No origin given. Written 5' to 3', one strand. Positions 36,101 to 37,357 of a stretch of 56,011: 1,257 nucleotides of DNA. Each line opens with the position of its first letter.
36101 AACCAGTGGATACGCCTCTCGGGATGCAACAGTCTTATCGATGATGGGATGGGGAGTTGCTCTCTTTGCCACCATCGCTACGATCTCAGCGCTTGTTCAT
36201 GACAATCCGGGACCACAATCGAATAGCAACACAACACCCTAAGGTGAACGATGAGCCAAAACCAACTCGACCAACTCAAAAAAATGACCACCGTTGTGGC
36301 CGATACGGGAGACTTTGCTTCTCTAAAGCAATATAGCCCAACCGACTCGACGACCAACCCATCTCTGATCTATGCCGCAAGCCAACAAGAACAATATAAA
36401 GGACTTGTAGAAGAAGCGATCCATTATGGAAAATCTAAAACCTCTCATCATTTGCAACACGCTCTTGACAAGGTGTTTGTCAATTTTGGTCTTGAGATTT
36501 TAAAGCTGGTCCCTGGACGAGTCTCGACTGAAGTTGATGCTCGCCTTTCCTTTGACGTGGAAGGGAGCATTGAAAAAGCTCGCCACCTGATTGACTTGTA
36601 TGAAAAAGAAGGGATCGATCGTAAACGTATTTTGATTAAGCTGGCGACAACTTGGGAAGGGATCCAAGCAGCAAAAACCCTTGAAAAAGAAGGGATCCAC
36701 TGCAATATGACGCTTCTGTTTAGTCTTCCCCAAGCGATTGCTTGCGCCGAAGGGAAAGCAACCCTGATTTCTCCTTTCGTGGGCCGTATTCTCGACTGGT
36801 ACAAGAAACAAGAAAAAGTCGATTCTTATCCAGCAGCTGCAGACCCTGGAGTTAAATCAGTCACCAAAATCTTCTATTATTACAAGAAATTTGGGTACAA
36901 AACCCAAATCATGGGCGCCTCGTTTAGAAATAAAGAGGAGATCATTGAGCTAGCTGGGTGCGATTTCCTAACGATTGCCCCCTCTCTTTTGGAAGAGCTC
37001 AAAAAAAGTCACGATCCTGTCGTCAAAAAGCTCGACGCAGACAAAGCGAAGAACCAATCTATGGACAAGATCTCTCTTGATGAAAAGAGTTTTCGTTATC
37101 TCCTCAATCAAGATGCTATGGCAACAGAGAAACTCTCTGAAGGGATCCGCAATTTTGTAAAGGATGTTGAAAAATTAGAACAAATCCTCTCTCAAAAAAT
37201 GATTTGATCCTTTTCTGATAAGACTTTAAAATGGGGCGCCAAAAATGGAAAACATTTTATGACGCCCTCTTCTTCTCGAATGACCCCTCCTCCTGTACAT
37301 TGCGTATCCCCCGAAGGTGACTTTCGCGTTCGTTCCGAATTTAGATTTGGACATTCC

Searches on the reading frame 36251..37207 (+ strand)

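Call 40: search_protein_families(library=pfam, max_evalue=0.00001, proteins=[window:36251-37207:+])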
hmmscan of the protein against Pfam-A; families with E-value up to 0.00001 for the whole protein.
window:36251-37207:+ (318 aa): 1 family
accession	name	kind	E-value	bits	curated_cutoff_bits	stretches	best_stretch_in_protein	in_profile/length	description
PF00923.25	TAL_FSA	-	1.1e-94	317.5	27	1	15-311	1-283/285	Transaldolase/Fructose-6-phosphate aldolase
